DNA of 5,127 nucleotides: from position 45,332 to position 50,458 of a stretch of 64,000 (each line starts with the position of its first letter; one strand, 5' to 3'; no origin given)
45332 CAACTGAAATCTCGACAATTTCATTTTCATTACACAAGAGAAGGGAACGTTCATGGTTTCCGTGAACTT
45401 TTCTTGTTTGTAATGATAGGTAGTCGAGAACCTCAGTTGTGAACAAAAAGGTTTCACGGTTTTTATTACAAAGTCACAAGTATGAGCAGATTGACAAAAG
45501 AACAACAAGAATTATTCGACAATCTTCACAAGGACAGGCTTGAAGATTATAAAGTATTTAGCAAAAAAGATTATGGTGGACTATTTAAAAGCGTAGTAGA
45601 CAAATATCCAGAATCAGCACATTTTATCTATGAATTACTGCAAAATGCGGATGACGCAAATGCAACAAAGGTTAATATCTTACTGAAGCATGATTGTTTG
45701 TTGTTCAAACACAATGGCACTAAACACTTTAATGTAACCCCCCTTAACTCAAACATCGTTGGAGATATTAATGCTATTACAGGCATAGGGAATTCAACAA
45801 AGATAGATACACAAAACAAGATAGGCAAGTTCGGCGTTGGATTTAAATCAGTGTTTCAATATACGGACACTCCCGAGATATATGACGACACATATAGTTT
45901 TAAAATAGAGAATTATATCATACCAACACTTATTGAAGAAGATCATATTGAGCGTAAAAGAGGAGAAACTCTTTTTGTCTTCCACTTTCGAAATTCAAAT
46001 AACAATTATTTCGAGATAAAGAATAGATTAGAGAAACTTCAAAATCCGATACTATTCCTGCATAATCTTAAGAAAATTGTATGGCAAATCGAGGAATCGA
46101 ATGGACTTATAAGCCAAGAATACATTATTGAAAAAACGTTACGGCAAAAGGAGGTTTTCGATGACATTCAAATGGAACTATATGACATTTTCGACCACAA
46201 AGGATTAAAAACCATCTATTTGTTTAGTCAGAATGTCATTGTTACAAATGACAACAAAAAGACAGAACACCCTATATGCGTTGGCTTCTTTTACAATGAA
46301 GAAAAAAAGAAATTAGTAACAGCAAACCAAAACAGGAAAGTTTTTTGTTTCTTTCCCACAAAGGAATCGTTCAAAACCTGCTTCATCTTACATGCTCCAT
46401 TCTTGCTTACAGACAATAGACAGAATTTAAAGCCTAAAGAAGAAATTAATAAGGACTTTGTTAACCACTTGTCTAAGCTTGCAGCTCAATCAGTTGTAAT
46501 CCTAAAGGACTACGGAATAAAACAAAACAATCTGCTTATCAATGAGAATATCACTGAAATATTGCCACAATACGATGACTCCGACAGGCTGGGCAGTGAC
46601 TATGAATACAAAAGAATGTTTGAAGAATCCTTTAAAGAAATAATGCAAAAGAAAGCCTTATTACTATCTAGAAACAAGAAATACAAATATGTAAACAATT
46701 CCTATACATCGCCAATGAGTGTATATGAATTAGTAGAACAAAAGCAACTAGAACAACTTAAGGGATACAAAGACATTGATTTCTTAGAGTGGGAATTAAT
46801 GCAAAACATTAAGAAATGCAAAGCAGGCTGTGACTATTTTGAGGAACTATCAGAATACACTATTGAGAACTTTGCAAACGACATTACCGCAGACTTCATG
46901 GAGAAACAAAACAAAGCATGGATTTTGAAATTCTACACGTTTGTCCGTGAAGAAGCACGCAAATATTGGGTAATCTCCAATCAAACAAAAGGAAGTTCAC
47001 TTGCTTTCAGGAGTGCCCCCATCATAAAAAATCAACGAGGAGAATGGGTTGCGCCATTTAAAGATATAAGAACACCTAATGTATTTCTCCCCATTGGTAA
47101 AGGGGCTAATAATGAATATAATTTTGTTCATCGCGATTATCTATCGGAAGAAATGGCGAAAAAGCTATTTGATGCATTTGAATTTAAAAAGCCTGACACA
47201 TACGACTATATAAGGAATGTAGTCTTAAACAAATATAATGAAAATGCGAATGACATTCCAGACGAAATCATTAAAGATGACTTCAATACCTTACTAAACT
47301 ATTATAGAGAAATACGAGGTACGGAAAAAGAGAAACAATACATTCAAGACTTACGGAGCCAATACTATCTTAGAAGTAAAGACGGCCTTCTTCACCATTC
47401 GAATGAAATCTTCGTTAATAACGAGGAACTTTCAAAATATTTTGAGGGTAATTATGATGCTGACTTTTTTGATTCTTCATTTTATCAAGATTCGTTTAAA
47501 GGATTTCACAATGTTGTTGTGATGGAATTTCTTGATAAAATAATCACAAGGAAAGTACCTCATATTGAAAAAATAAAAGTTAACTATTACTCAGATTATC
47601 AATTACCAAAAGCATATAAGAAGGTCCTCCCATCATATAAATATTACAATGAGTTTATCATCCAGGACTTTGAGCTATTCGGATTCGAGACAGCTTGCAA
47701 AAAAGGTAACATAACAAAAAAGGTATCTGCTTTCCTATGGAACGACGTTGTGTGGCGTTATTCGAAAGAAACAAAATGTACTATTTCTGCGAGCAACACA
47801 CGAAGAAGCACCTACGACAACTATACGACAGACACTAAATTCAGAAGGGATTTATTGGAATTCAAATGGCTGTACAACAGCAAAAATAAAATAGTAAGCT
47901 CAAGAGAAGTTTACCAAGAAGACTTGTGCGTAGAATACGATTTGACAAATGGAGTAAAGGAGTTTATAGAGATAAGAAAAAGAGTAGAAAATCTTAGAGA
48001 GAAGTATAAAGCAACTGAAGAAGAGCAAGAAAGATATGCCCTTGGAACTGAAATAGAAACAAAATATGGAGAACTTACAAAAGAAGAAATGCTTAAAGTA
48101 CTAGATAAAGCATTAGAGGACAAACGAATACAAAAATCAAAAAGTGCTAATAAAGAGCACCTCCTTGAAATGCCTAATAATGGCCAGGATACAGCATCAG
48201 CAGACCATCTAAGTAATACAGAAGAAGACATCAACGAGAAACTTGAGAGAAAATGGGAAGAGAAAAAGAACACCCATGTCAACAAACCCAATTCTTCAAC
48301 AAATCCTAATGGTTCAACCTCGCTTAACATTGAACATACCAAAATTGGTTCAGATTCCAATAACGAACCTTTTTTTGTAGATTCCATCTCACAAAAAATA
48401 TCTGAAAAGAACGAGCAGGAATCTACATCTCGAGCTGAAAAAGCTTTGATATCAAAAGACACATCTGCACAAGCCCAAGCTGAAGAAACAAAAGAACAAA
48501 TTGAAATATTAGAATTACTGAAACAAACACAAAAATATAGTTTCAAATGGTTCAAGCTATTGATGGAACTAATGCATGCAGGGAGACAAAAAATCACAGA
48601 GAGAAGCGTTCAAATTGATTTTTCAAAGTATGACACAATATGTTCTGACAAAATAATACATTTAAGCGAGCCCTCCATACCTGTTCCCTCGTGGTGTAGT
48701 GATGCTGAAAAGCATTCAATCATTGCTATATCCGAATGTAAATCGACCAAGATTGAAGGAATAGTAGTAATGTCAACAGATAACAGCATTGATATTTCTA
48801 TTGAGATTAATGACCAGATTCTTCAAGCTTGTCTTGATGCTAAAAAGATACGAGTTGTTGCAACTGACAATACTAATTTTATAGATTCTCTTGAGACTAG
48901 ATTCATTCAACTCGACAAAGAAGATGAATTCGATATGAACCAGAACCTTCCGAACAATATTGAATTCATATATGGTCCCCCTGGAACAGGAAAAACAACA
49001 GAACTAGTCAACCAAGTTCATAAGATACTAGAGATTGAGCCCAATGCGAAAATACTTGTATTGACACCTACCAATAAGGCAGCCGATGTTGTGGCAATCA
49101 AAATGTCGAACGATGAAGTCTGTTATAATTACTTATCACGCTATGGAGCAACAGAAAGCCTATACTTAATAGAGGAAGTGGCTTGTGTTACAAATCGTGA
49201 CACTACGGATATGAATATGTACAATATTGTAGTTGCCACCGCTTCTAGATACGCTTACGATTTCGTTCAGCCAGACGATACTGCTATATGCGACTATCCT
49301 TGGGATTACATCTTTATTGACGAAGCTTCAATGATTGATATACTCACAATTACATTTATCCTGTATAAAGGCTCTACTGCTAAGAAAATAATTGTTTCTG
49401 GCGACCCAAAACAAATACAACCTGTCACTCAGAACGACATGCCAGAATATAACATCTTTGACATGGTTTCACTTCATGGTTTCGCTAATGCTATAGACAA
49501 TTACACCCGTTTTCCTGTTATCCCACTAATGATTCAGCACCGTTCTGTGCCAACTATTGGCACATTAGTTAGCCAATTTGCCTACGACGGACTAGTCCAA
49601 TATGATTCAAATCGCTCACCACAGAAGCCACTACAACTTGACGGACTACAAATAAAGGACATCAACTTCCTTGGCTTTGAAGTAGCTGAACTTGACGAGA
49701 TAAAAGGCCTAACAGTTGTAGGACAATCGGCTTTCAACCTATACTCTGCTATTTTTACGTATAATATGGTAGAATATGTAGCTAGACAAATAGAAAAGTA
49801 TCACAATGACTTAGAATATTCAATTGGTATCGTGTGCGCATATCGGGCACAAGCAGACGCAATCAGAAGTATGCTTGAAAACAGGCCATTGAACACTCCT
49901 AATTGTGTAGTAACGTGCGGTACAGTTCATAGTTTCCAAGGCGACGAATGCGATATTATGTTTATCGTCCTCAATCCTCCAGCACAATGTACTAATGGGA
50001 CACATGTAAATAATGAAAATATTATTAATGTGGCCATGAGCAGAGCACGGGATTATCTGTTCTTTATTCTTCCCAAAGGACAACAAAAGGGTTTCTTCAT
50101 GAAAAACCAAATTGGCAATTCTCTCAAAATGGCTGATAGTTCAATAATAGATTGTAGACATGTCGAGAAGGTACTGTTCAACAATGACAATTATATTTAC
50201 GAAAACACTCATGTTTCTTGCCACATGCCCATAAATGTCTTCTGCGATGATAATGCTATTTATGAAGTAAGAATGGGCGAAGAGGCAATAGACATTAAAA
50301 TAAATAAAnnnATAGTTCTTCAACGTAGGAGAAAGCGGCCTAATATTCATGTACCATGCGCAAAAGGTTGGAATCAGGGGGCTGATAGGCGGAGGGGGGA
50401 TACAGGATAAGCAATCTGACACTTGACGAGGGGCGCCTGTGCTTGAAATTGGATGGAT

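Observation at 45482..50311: Single-gene AT-rich insertion encoding a 1609-aa GHKL ATPase fused to an SF1 helicase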

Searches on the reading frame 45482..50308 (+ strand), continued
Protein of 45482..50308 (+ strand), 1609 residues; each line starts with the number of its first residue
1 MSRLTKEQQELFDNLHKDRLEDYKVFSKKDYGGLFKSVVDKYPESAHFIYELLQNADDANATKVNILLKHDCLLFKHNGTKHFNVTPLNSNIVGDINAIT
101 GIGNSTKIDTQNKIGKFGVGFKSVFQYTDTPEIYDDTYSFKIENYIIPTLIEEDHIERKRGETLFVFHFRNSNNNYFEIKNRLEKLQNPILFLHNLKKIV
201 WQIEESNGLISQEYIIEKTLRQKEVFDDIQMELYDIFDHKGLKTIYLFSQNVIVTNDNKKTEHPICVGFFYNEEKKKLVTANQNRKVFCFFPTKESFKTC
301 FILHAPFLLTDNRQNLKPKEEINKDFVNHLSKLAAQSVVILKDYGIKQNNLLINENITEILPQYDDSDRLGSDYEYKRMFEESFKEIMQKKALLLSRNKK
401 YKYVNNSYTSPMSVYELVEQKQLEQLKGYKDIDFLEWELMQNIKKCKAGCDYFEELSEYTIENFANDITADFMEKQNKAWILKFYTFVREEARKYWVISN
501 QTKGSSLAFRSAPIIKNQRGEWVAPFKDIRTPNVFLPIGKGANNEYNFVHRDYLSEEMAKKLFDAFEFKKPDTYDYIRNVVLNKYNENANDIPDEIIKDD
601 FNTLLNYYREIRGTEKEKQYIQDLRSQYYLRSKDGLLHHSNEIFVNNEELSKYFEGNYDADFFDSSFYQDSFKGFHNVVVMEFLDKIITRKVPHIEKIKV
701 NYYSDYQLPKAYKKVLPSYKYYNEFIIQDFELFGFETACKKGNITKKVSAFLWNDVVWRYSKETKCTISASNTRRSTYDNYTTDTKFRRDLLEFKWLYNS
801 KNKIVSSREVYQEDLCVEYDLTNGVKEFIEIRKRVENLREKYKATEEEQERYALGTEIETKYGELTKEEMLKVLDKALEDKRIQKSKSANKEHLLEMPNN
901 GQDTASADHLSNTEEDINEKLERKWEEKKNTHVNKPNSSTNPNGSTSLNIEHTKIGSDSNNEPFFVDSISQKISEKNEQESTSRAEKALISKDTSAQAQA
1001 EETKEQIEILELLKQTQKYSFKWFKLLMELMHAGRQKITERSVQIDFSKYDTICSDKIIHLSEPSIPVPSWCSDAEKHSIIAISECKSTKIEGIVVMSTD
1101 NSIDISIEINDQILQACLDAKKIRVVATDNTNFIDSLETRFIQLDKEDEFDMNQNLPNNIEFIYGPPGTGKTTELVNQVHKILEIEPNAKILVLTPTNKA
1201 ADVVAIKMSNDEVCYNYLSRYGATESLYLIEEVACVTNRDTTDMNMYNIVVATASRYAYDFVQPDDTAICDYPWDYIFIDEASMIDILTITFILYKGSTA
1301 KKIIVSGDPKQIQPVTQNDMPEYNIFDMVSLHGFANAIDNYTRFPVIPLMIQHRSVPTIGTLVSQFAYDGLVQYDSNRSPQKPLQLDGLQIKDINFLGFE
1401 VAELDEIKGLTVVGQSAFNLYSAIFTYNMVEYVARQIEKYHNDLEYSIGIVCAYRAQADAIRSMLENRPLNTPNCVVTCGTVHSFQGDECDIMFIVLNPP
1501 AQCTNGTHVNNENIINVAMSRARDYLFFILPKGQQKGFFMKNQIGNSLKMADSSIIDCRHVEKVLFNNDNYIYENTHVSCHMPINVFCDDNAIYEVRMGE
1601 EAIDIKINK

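Call 81: list_cluster_members(proteins=[window:45482-50308:+, window:39745-41703:+, P0026, P0033])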
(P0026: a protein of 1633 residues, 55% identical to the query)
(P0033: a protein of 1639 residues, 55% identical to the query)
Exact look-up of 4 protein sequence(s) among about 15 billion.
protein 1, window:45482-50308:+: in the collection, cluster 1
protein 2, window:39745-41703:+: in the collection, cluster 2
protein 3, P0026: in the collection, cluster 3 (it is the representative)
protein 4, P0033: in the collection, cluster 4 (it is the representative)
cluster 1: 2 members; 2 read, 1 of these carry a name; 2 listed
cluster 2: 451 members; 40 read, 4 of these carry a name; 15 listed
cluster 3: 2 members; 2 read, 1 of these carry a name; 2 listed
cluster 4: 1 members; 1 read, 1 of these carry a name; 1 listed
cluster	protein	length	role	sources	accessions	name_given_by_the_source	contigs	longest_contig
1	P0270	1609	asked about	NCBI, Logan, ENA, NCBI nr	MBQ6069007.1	MAG: AAA family ATPase [Bacteroidales bacterium] | AAA family ATPase [Bacteroidales bacterium]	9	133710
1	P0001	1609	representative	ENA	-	-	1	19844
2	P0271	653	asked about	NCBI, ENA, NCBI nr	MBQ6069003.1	MAG: threonine--tRNA ligase [Bacteroidales bacterium] | threonine--tRNA ligase [Bacteroidales bacterium]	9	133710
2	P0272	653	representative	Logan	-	-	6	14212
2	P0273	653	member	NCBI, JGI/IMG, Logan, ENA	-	threonyl-tRNA synthetase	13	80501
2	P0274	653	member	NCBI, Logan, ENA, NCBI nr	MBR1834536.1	MAG: threonine--tRNA ligase [Bacteroidales bacterium] | threonine--tRNA ligase [Bacteroidales bacterium]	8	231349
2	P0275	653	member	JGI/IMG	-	threonyl-tRNA synthetase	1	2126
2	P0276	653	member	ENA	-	-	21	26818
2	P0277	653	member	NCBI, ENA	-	-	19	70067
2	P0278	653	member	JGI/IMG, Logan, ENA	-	-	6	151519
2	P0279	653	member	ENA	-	-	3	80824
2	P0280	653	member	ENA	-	-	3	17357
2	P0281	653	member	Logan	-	-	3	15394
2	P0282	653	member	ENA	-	-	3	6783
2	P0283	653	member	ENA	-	-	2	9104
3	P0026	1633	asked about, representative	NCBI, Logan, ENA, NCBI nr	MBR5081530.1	MAG: AAA family ATPase [Bacteroidales bacterium] | AAA family ATPase [Bacteroidales bacterium]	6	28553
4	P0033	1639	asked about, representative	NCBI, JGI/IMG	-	ATP-dependent exoDNAse (exonuclease V) alpha subunit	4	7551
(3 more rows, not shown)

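Call 103: search_dna_similar(query=window:45482-50308:+, collection=phages, mode=protein, max_rows=10)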
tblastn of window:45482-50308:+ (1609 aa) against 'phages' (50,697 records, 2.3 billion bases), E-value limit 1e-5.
Records with a match: 4; places in all: 4; records where one place covers at least 80% of the query: 0.
Best place of each record, by identity: <60% 4.
By first word of the organism name: Bacteriophage 2; Acinetobacter 2.
By host as written in the record: - 4.
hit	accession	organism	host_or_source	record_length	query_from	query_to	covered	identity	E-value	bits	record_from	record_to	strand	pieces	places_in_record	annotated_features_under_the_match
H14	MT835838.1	Bacteriophage sp.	human fecal samples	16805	29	338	19%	31.3%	4e-26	124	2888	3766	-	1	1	record has no annotation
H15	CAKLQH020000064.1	Acinetobacter phage MD-2021a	not known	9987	1269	1535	17%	25.3%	5e-7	61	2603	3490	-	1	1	putative helicase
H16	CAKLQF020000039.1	Acinetobacter phage MD-2021a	not known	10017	1269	1535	17%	25.3%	5e-7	61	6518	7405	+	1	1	putative helicase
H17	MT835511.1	Bacteriophage sp.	human fecal samples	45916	1274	1513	15%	24.0%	6e-6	57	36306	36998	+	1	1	record has no annotation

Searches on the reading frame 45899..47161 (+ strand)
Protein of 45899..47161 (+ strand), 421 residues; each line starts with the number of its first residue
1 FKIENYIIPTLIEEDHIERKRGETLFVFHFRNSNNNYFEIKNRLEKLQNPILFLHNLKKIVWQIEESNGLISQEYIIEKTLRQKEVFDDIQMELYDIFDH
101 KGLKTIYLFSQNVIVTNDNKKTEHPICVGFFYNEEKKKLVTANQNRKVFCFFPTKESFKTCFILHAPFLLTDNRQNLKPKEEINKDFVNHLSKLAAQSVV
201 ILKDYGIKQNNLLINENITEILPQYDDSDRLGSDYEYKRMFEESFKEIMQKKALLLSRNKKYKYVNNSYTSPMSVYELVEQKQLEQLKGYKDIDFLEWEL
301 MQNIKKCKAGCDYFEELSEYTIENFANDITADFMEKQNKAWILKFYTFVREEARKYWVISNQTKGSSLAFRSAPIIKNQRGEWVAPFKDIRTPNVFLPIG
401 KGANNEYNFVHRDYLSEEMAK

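Call 68: search_protein_families(library=pfam, proteins=[window:45899-47161:+], max_evalue=10)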
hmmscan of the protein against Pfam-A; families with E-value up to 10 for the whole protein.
window:45899-47161:+ (421 aa): 1 family
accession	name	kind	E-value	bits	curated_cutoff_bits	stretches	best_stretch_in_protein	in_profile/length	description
PF17959.7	EF-hand_14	-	0.069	13.9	23.7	1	201-262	25-85/90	EF-hand domain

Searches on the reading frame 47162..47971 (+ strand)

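Call 68: search_protein_families(library=pfam, proteins=[window:47162-47971:+], max_evalue=10)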
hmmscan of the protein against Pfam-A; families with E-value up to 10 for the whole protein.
window:47162-47971:+ (270 aa): 1 family
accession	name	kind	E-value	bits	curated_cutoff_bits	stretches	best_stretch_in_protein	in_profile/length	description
PF04433.23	SWIRM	-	0.13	13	28.6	1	8-31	23-46/84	SWIRM domain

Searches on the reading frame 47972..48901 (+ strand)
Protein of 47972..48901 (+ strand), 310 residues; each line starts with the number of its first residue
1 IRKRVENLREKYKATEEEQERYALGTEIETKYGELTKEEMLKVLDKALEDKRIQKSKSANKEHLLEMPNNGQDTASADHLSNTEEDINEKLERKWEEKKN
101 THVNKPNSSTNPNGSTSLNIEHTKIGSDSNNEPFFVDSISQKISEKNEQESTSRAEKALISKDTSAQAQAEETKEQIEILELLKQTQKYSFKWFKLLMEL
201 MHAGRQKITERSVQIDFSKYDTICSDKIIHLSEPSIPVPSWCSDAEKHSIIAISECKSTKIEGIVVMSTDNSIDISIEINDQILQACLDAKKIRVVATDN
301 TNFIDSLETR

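Call 68: search_protein_families(library=pfam, proteins=[window:47972-48901:+], max_evalue=10)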
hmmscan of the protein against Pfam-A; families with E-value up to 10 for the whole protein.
window:47972-48901:+ (310 aa): 0 families

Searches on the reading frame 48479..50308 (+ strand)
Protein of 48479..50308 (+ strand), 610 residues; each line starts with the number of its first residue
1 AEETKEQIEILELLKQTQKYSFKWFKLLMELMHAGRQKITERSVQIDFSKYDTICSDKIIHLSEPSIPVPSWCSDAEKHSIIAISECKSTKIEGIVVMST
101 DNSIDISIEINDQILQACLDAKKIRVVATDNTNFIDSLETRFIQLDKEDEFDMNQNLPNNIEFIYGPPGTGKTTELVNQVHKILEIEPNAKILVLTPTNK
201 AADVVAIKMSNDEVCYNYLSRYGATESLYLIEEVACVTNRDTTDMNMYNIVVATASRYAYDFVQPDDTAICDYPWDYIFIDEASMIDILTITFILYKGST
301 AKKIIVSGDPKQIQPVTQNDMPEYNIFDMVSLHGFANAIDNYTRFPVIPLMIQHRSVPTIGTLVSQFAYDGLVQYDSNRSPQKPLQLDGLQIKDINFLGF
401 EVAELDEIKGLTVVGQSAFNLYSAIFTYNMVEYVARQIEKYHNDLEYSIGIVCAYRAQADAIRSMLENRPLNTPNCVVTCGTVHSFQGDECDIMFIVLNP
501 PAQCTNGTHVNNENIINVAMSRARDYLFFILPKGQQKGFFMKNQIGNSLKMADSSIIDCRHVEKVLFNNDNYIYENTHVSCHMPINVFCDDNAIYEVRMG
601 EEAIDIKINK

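Call 51: predict_structure(alignment_id=A3)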
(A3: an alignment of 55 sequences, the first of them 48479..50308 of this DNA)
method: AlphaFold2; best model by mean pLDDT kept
length: 610 residues; sequences in the alignment: 55
mean_pLDDT: 84.2   pTM: 0.82
mean pLDDT of the five models: 84.2, 83.8, 83.8, 81.6, 80.0
residues with pLDDT >= 90: 265; 70-90: 263; 50-70: 59; < 50: 23
segments of 3 or more residues with pLDDT < 50: 406-416, 582-590
pLDDT, mean of each block of 10 residues (from residue 1): 73 92 92 62 86 81 88 77 86 82 84 85 88 67 91 96 90 94 96 93 94 93 86 86 91 91 90 96 91 95 94 72 86 88 94 90 90 89 92 90 51 51 89 95 93 85 88 94 78 88 53 79 92 70 81 88 92 75 44 71 71
secondary structure, 60 per line:
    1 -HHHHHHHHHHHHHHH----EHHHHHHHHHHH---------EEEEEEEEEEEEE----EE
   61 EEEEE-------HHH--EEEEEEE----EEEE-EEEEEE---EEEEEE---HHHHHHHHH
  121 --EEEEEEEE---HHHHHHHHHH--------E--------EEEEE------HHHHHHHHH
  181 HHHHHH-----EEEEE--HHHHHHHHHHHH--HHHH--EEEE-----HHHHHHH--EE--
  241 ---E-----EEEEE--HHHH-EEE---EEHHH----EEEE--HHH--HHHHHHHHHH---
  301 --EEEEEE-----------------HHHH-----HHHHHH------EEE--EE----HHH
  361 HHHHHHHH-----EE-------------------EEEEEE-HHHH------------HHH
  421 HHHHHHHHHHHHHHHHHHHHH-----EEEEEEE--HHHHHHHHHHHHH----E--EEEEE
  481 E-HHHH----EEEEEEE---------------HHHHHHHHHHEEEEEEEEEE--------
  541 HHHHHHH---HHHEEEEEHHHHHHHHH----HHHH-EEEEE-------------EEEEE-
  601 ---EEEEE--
elements in order: H2-16 H22-32 E42-54 E59-65 E78-84 E89-92 E94-99 E103-108 H112-120 E123-130 H134-143 E161-165 H172-186 E192-196 H199-210 H213-216 E219-222 H228-234 E250-254 H257-260 E262-264 E277-280 H288-297 E303-308 H326-329 H335-340 E347-349 H358-368 E395-400 H402-405 H418-441 E447-453 H456-468 E476-481 H483-486 E491-497 H513-522 E523-532 H541-547 E554-558 H559-567 H572-575 E577-581 E595-599 E604-608

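Call 55: fold_search(model_id=the predicted structure, library=pdb)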
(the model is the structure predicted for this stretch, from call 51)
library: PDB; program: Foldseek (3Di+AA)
matches with E <= 10: 1663; with E <= 0.001: 508
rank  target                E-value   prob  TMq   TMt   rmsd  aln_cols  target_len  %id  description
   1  8ftm_B                3.4e-25  1.00  0.53  0.45  13.4       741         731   16  Setx-ssRNA-ADP-SO4 complex (released 2023-10-25)
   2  8ftm_A                1.3e-24  1.00  0.52  0.45  12.8       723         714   16  Setx-ssRNA-ADP-SO4 complex (released 2023-10-25)
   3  2xzo_A                4.1e-23  1.00  0.51  0.51   9.8       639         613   15  Upf1 helicase - RNA complex (released 2011-03-30)
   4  4b3g_A                6.3e-23  1.00  0.57  0.56   9.5       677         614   16  crystal structure of Ighmbp2 helicase in complex with RNA (released 2012-09-26)
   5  4b3g_B                1.5e-22  1.00  0.56  0.56   8.7       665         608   16  crystal structure of Ighmbp2 helicase in complex with RNA (released 2012-09-26)
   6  5mzn                  2.1e-22  1.00  0.52  0.47  13.2       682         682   15  Helicase Sen1 (released 2017-04-19)
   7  8fth                  2.6e-22  1.00  0.49  0.26  13.4       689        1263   16  Chaetomium thermophilum SETX - NPPC internal deletion (released 2023-10-25)
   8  8ram_O                3.7e-22  1.00  0.56  0.50  13.1       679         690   15  Structure of Sen1 bound RNA Polymerase II pre-termination complex (released 2024-10-30)
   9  4b3f                  5.0e-22  1.00  0.55  0.54   9.8       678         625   16  crystal structure of Ighmbp2 helicase (released 2012-09-26)
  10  2gk6_A                9.0e-22  1.00  0.50  0.51  12.1       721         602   14  Structural and Functional insights into the human Upf1 helicase core (released 2007-01-09)
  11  2xzl_A                1.3e-21  1.00  0.48  0.40  12.3       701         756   15  Upf1-RNA complex (released 2011-03-30)
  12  8rao_O                1.5e-21  1.00  0.53  0.48  12.9       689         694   16  Structure of Sen1-ADP.BeF3-RNA complex (released 2024-10-30)
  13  2wjy                  1.8e-21  1.00  0.51  0.42  11.4       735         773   14  Crystal structure of the complex between human nonsense mediated decay factors UPF1 and UPF2 Orthorhombic form (released 2009-07-07)
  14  2xzp                  4.5e-21  1.00  0.53  0.52  11.6       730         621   14  Upf1 helicase (released 2011-03-30)
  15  5eax_A                4.8e-21  1.00  0.49  0.31   9.8       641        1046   15  Crystal structure of Dna2 in complex with an ssDNA (released 2015-11-18)
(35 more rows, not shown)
